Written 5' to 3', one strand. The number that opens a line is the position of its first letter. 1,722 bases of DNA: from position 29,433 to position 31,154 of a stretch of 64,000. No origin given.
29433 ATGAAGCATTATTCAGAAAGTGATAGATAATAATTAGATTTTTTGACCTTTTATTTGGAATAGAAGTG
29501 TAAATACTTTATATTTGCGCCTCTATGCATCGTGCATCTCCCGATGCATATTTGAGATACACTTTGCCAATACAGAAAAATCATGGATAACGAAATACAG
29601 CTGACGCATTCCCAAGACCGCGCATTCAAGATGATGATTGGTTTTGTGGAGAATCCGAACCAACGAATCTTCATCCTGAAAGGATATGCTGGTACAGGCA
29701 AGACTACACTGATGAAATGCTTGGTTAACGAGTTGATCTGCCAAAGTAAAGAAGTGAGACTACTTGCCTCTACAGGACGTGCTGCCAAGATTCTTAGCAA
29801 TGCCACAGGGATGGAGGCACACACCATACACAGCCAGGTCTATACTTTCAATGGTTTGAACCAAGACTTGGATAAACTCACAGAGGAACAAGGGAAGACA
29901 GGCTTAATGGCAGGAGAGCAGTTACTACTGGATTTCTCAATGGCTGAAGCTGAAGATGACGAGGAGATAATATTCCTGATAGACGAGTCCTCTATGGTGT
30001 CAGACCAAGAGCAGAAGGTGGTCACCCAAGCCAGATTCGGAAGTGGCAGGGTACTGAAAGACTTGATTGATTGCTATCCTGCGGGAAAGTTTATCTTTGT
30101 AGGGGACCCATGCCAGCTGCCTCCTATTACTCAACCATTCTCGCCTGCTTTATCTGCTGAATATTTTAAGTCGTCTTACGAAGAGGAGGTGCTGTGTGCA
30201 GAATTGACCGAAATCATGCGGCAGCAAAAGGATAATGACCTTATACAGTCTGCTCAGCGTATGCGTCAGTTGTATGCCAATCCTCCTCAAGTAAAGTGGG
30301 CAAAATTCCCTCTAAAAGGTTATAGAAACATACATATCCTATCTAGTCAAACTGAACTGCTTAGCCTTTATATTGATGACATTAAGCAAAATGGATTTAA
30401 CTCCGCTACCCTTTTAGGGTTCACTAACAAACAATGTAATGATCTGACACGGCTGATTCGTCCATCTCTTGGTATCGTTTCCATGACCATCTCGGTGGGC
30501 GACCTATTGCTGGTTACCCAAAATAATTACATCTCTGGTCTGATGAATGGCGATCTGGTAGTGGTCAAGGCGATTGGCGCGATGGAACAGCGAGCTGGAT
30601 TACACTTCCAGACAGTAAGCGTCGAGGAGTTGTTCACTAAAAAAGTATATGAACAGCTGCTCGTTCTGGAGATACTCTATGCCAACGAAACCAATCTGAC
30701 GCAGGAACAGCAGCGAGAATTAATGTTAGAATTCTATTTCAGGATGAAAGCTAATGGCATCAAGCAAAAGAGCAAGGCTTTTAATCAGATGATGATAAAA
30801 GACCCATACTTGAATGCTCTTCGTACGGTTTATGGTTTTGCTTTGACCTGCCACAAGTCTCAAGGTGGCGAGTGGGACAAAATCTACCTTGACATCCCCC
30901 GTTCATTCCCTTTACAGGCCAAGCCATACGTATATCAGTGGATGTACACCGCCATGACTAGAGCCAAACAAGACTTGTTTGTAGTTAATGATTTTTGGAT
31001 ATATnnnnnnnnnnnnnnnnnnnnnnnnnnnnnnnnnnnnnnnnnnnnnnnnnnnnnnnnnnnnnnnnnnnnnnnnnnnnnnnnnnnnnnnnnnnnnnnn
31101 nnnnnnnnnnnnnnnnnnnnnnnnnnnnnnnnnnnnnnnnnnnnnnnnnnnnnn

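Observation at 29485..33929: Separately promoted accessory operon: RecD-like helicase, two CARF-HEPN proteins and a Csx20-like protein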

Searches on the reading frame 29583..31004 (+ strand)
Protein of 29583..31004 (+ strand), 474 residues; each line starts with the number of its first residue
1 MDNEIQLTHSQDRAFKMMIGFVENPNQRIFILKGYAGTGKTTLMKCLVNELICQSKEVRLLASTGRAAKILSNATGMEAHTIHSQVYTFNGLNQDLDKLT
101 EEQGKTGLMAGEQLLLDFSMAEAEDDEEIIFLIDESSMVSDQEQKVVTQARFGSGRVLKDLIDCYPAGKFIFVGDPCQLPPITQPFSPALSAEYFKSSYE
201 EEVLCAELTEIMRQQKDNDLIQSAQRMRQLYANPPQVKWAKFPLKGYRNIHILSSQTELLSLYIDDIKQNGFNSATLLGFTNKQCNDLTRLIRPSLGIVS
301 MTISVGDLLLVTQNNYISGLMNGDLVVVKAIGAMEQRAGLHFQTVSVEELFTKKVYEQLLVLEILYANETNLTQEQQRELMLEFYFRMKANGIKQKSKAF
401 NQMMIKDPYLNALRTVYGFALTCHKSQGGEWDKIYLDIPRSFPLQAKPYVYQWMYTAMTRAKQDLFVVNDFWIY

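Call 5: search_protein_families(library=pfam, proteins=[window:29583-31004:+], max_evalue=0.1)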
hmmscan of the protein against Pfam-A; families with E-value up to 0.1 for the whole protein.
window:29583-31004:+ (474 aa): 25 families
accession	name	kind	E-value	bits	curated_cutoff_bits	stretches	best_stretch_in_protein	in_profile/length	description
PF13604.12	AAA_30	-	4.3e-23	82.5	27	1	25-228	16-169/191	AAA domain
PF13245.12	AAA_19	-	2.5e-19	70.2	25.1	1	26-182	10-132/134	AAA domain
PF05970.20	PIF1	-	9.1e-15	55.3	25.9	1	6-227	1-202/223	PIF1-like helicase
PF13538.12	UvrD_C_2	-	5.5e-13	49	27.4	1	418-468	2-52/52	UvrD-like helicase C-terminal domain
PF01443.25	Viral_helicase1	-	1.3e-07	32.1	21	0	31-66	2-36/228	Viral superfamily 1 RNA helicase core domain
PF09848.15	SLFN-g3_helicase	-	6.4e-07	29.4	24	1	28-254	2-203/354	Schlafen group 3, DNA/RNA helicase domain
PF25199.1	nSTAND_NTPase5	-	3.8e-06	27.2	34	1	23-62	37-75/145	Novel STAND NTPase 5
PF13086.12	AAA_11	-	1.3e-05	25.6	27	0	7-71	2-56/257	AAA domain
PF24883.2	NPHP3_N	-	0.00019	22.1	24.8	1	23-134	17-131/164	Nephrocystin 3, N-terminal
PF20720.3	nSTAND3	-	0.00077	19.6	27.2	1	27-71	17-61/155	Novel STAND NTPase 3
PF13401.12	AAA_22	-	0.0013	19.5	27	1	26-140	4-97/130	AAA domain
PF18335.7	SH3_13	-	0.0017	18.5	41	1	302-337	25-60/65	ATP-dependent RecD-like DNA helicase SH3 domain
PF00580.27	UvrD-helicase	-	0.0031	17.7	23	1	23-224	10-154/271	UvrD/REP helicase N-terminal domain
PF13191.12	AAA_16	-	0.0043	18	32.6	1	24-70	21-63/167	AAA ATPase domain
PF00005.33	ABC_tran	-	0.0049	17.9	25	1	28-67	12-51/137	ABC transporter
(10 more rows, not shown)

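Call 6: search_protein_families(library=ncbifam, proteins=[window:29583-31004:+], max_evalue=0.1)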
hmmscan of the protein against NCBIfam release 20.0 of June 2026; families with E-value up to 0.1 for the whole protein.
window:29583-31004:+ (474 aa): 38 families (the best 25 are shown)
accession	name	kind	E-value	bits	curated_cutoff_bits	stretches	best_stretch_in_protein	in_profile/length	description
TIGR01448.2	helicase_RecD2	equivalog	6.5e-33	113.8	500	2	3-348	313-628/713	SF1B family DNA helicase RecD2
TIGR01447.1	recD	equivalog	9.5e-22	77.3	310.15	2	416-470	524-575/597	exodeoxyribonuclease V subunit alpha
TIGR02768.1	TraA_Ti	equivalog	2.1e-15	56.1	590.45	2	2-99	355-444/751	Ti-type conjugative transfer relaxase TraA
NF008127.0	PRK10875.1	equivalog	1.7e-10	40.1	671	2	418-467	543-589/619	exodeoxyribonuclease V subunit alpha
TIGR02760.1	TraI_TIGR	equivalog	7.9e-09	33.5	929.85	1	6-222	1019-1189/1960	conjugative transfer relaxase/helicase TraI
NF010402.0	PRK13826.1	subfamily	5.3e-08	31.2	1317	1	26-100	396-470/1102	Dtr system oriT relaxase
NF010263.0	PRK13709.1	equivalog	5.6e-06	23.9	2212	1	6-144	968-1080/1752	conjugative transfer relaxase/helicase TraI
NF010464.0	PRK13889.1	subfamily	0.00021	19.3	1015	1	26-89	361-424/992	conjugal transfer relaxase TraA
NF005992.0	PRK08116.1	subfamily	0.001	18.3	189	1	30-61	117-148/269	hypothetical protein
TIGR00376.1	TIGR00376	hypoth_equivalog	0.001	17.6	348.9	0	6-62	158-209/639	IGHMBP2 family helicase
NF005304.0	PRK06835.1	equivalog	0.0028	16.8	215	1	19-58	176-214/330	ATP-binding protein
TIGR04291.1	arsen_driv_ArsA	equivalog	0.0045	15.8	650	1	6-82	299-374/565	arsenical pump-driving ATPase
TIGR00150.1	T6A_YjeE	equivalog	0.0059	16.5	60.1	1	23-52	17-47/135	tRNA (adenosine(37)-N6)-threonylcarbamoyltransferase complex ATPase subunit type 1 TsaE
NF003231.0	PRK04195.2-1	equivalog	0.006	15.4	442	1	24-80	40-94/517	replication factor C large subunit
NF005931.1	PRK07952.1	equivalog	0.0062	16.1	357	1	8-62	78-134/246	replicative helicase loader DnaC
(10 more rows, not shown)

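Call 7: search_protein_families(library=padloc, proteins=[window:29583-31004:+], max_evalue=0.1)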
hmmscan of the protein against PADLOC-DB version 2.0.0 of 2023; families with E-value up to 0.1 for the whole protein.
window:29583-31004:+ (474 aa): 32 families (the best 25 are shown)
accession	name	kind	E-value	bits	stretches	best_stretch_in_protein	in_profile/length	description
PDLC04475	PDC-M16A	-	4.1e-119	397.1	1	4-469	9-485/721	-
PDLC04476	PDC-M16A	-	1.1e-112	375.7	1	5-469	3-473/691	-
PDLC04472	PDC-M16A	-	1.6e-99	332.5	1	3-470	216-700/930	-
PDLC04474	PDC-M16A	-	2.3e-46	156.7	2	3-308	212-498/917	-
PDLC05065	PDC-S68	-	1.1e-26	90.9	2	26-219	619-788/1221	-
PDLC01734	typeIV_RecD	-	1e-25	88.1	2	2-183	335-477/763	RecD_0_IVD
PDLC05066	PDC-S68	-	1.7e-25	87.2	2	27-217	593-754/1202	-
PDLC05064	PDC-S68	-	3.4e-24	82.7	2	26-226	699-868/1273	-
PDLC04470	PDC-M16A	-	1.2e-21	74.6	1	5-469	210-679/895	-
PDLC04469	PDC-M16A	-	2.5e-21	73.6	2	4-313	212-498/892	-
PDLC01148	RecD_like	-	7.9e-18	62.1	2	26-183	327-446/719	RecD/Tra ATPase fused to N-terminal HHH domain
PDLC04471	PDC-M16A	-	2.6e-12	44.4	2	398-464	401-466/687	-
PDLC05035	PDC-S53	-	5.1e-08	29.5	2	419-467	819-864/900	-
PDLC04473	PDC-M16A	-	2.2e-07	27.5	2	5-91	14-100/735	-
PDLC02350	AbiO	-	3.1e-07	27.5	1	2-148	174-307/468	AbiO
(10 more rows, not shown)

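Call 14: find_homologous_proteins(query=window:29583-31004:+, max_evalue=1e-10)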
Query window:29583-31004:+ (474 aa): 5392 proteins with E <= 1e-10 among 8000 candidates; the best 120 are listed.
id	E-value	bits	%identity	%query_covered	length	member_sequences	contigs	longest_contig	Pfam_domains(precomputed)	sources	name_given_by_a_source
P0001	0.0e+0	1069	100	100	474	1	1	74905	PF13538.13,PF13086.13,PF05970.21,PF01443.25,PF13604.13,PF13245.13,PF09848.16,PF25199.2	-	-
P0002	1.2e-282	955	88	100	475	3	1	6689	PF13538.13,PF05970.21,PF01443.25,PF13604.13,PF13245.13,PF09848.16,PF25199.2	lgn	-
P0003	5.1e-274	927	85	100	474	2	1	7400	PF13538.13,PF13086.13,PF05970.21,PF01443.25,PF13604.13,PF24883.3,PF13245.13,PF13401.13,PF09848.16,PF25199.2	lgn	-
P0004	3.7e-232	789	73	100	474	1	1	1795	PF13538.13,PF05970.21,PF01443.25,PF13604.13,PF13245.13,PF25199.2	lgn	-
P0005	6.2e-194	663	62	99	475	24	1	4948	PF13538.13,PF05970.21,PF01443.25,PF13604.13,PF24883.3,PF13245.13,PF09848.16,PF04851.22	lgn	-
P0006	1.0e-193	662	62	99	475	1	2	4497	PF13538.13,PF05970.21,PF01443.25,PF13604.13,PF13245.13,PF09848.16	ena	-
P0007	6.0e-193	660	62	99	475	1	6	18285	PF13538.13,PF05970.21,PF01443.25,PF13604.13,PF13245.13,PF09848.16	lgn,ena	-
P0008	8.6e-192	656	61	99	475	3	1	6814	PF13538.13,PF05970.21,PF01443.25,PF13604.13,PF24883.3,PF13245.13,PF13401.13,PF09848.16,PF04851.22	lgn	-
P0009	1.5e-191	655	60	100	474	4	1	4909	PF13538.13,PF05970.21,PF01443.25,PF13604.13,PF24883.3,PF13245.13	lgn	-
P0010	3.8e-191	654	61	99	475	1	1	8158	PF13538.13,PF05970.21,PF01443.25,PF13604.13,PF13245.13,PF09848.16,PF04851.22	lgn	-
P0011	8.5e-191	653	61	99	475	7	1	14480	PF13538.13,PF13173.13,PF05970.21,PF01443.25,PF13604.13,PF24883.3,PF13245.13,PF13401.13,PF09848.16,PF25199.2,PF04851.22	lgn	-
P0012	1.0e-189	649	61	100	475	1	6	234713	PF13538.13,PF05970.21,PF01443.25,PF13604.13,PF13245.13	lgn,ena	-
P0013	1.2e-189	649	61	99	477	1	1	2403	PF13538.13,PF05970.21,PF01443.25,PF13604.13,PF13245.13,PF09848.16,PF04851.22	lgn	-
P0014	2.8e-189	648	60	99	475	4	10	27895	PF13538.13,PF05970.21,PF01443.25,PF13604.13,PF13245.13,PF09848.16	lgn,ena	-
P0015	6.4e-189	646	59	100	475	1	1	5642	PF13538.13,PF05970.21,PF01443.25,PF13604.13,PF13245.13,PF09848.16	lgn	-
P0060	8.3e-176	603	56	100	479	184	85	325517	PF13538.13,PF05970.21,PF13604.13,PF13245.13,PF09848.16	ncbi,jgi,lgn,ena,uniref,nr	ncbi:ATP-dependent DNA helicase [Bacteroides ovatus]|jgi:ATP-dependent exoDNAse (exonuclease V) alph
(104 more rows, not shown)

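Call 17: find_encoding_contigs(protein=P0002, flank=10000, max_places=4)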
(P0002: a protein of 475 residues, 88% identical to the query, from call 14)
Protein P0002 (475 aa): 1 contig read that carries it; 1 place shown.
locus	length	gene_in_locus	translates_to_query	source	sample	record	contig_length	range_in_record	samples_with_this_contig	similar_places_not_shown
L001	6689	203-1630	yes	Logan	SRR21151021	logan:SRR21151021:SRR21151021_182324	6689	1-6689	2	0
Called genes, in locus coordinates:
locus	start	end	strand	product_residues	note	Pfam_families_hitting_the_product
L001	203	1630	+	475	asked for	PF05970:PIF1, PF13604:AAA_30, PF25199:nSTAND_NTPase5 (faint), PF09848:SLFN-g3_helicase (weak), PF13245:AAA_19, PF01443:Viral_helicase1 (faint), PF13538:UvrD_C_2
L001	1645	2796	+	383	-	PF09002:Card1_endonuc (faint)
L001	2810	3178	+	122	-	PF27247:MJ1673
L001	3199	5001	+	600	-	PF27247:MJ1673 (weak)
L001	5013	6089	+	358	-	PF13280:WYL (weak), PF25583:WCX (weak)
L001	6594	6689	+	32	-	?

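Call 18: find_encoding_contigs(protein=P0003, flank=10000, max_places=4)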
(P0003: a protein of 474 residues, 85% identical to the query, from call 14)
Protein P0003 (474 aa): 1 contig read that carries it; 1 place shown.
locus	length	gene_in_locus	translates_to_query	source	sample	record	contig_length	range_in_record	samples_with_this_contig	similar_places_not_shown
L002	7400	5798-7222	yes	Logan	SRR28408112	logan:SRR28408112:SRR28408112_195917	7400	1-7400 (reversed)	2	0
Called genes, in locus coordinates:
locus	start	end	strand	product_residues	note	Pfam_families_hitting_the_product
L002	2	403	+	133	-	?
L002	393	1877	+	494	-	PF18211:Csm1_B, PF22335:Cas10-Cmr2_palm2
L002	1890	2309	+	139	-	PF03750:Csm2_III-A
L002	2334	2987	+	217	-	PF03787:RAMPs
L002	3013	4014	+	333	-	PF17953:Csm4_C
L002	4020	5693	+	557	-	PF03787:RAMPs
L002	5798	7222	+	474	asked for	PF05970:PIF1, PF13086:AAA_11 (faint), PF13604:AAA_30, PF24883:NPHP3_N (weak), PF25199:nSTAND_NTPase5 (faint), PF09848:SLFN-g3_helicase, PF13245:AAA_19, PF13538:UvrD_C_2, +2 more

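Call 19: find_encoding_contigs(protein=P0012, flank=10000, max_places=3)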
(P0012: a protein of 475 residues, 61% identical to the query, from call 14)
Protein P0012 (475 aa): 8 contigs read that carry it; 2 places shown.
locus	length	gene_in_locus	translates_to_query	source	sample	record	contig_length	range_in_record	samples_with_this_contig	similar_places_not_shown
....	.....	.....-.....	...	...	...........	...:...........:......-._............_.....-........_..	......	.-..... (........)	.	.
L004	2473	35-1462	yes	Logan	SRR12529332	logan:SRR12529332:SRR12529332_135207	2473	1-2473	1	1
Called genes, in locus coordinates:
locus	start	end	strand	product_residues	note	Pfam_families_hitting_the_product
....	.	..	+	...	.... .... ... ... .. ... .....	-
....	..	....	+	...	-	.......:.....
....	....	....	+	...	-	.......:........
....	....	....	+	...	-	-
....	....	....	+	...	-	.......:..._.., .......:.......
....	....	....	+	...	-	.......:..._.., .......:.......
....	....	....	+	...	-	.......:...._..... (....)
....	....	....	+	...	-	-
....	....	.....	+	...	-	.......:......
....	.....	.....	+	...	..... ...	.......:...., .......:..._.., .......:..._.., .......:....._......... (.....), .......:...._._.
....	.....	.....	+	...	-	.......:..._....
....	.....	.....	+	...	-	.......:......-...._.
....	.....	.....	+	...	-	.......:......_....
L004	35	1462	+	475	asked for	PF05970:PIF1, PF13604:AAA_30, PF13245:AAA_19, PF01443:Viral_helicase1 (faint), PF13538:UvrD_C_2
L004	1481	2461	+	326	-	PF01867:Cas_Cas1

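Call 20: find_encoding_contigs(protein=P0060, flank=10000, max_places=3)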
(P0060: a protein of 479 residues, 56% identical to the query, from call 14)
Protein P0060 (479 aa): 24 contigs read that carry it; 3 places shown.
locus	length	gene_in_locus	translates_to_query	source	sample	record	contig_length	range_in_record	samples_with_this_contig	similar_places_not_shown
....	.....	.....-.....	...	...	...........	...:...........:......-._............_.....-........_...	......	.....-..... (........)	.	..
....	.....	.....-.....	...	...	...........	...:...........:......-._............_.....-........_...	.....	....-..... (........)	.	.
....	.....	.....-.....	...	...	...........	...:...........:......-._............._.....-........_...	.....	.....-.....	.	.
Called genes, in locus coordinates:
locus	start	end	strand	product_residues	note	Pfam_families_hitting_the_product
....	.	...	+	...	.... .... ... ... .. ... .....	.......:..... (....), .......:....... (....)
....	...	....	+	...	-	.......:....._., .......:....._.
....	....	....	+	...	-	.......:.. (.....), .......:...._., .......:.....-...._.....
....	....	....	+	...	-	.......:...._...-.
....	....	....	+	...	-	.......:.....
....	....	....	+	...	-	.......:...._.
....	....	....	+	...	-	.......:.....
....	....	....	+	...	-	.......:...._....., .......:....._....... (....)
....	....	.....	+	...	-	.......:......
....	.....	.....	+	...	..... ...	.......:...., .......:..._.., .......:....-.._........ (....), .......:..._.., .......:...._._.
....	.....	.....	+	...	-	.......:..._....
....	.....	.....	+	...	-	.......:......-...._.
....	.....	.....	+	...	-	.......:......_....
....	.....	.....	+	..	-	-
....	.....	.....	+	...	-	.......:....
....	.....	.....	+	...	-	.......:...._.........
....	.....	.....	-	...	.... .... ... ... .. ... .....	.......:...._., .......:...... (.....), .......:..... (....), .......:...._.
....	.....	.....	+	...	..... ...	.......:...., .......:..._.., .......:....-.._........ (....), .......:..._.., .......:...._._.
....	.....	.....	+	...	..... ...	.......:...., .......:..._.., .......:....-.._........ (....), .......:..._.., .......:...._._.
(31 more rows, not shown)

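Call 21: find_encoding_contigs(protein=P0007, flank=10000, max_places=3)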
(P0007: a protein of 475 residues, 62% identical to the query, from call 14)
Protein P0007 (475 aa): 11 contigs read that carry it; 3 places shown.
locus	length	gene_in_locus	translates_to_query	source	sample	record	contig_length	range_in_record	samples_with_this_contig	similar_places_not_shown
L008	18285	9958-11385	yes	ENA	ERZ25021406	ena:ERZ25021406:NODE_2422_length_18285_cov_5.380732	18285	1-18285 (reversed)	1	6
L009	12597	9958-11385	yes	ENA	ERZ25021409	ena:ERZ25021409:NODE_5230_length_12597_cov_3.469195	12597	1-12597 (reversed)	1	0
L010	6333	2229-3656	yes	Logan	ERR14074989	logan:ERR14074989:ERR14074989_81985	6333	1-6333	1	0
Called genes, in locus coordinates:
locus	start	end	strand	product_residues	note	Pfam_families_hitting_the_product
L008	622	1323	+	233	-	PF17955:Cas6b_N, PF17262:Cas6b_C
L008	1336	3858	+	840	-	PF01966:HD (faint), PF18211:Csm1_B, PF22335:Cas10-Cmr2_palm2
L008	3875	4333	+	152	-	PF03750:Csm2_III-A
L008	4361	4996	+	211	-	PF03787:RAMPs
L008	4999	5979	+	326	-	PF17953:Csm4_C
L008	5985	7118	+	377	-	PF03787:RAMPs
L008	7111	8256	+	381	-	-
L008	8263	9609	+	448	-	-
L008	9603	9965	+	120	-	PF27247:MJ1673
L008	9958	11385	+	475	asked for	PF05970:PIF1, PF13604:AAA_30, PF09848:SLFN-g3_helicase (weak), PF13245:AAA_19, PF01443:Viral_helicase1 (faint), PF13538:UvrD_C_2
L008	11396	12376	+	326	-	PF01867:Cas_Cas1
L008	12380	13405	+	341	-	PF08800:BT4734-like_N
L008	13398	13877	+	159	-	PF09827:CRISPR_Cas2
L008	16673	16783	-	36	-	-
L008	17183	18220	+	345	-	PF02661:Fic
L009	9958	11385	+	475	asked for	PF05970:PIF1, PF13604:AAA_30, PF09848:SLFN-g3_helicase (weak), PF13245:AAA_19, PF01443:Viral_helicase1 (faint), PF13538:UvrD_C_2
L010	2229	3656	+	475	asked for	PF05970:PIF1, PF13604:AAA_30, PF09848:SLFN-g3_helicase (weak), PF13245:AAA_19, PF01443:Viral_helicase1 (faint), PF13538:UvrD_C_2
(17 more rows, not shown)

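Call 27: find_related_loci(query=window:29583-31004:+, collection=genome_contigs, flank=10000)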
Query window:29583-31004:+ (474 aa) in genome_contigs; peptide patterns used: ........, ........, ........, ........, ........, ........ (x = any residue, [..] = any of these).
74 stretches matched a pattern, but none encodes a relative of the query by tblastn (E <= 1e-3).

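Call 29: find_related_loci(query=A1, collection=genome_contigs, flank=10000)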
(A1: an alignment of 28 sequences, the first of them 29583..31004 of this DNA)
Query A1 (474 aa) in genome_contigs; peptide patterns used: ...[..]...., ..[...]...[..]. (x = any residue, [..] = any of these).
599 stretches matched a pattern (row limit reached: there are more); 582 encode a relative of the query (tblastn E <= 1e-3); the best 80 are kept; 80 distinct loci.
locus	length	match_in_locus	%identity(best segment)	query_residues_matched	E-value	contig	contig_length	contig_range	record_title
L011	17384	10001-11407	61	5-473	0e+0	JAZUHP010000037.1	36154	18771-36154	MAG: Bacteroidaceae bacterium isolate T1900045271_TH20190041.MAGScoT_cleanbin_000002 SGB_5904_k141_1600472, whole genome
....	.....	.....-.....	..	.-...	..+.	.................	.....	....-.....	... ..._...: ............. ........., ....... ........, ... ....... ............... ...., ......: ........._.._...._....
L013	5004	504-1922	55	3-473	0e+0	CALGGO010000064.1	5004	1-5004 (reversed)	MAG TPA_asm: uncultured Prevotellaceae bacterium isolate ERR1278103_bin.191_CONCOCT_v1.1_MAG genome assembly, contig: ER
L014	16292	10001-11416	57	2-473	2e-180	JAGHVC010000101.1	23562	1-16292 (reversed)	MAG: Candidatus Minthosoma caballi isolate E5_9 c_000001563648, whole genome shotgun sequence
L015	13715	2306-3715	57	4-473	8e-180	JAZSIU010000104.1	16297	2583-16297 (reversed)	MAG: Bacteroidaceae bacterium isolate T1900044569_TS20190035.MAGScoT_cleanbin_000006 SGB_424_k141_1330903, whole genome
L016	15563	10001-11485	54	5-473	2e-179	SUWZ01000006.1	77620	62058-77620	MAG: Bacteroidales bacterium isolate SIG111 NODE_460_length_77620_cov_11.435797, whole genome shotgun sequence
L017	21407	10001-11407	55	5-473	4e-179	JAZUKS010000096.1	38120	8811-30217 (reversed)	MAG: Bacteroidaceae bacterium isolate T1900045248_TH20190018.MAGScoT_cleanbin_000048 SGB_5698_k141_236059, whole genome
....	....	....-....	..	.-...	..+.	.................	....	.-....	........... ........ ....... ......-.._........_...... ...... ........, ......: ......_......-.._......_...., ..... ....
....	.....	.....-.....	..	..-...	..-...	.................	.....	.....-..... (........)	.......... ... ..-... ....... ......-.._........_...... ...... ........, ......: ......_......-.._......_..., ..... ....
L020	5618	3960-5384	53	1-473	1e-177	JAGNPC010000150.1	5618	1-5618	MAG: Paludibacter sp. isolate Go_Inlet_bin_99 Go_Inlet_19149_length_5618_cov_4.757785, whole genome shotgun sequence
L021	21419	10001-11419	54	1-473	8e-174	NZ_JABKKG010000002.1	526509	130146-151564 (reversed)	Palleniella intestinalis strain PINT PINT_2, whole genome shotgun sequence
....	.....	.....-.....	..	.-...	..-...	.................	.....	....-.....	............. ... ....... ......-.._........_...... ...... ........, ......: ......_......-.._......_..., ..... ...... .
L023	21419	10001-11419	55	3-473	9e-171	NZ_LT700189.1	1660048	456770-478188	Parabacteroides massiliensis strain SN4, whole genome shotgun sequence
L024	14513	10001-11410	53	6-472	3e-170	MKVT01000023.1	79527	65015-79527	MAG: Paludibacter sp. 47-17 scnpilot_p_inoc_scaffold_442, whole genome shotgun sequence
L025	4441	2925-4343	54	5-473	1e-175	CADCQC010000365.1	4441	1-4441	MAG: uncultured Prevotellaceae bacterium isolate RUG14878 genome assembly, contig: RUG14878_asm_365, whole genome shotgu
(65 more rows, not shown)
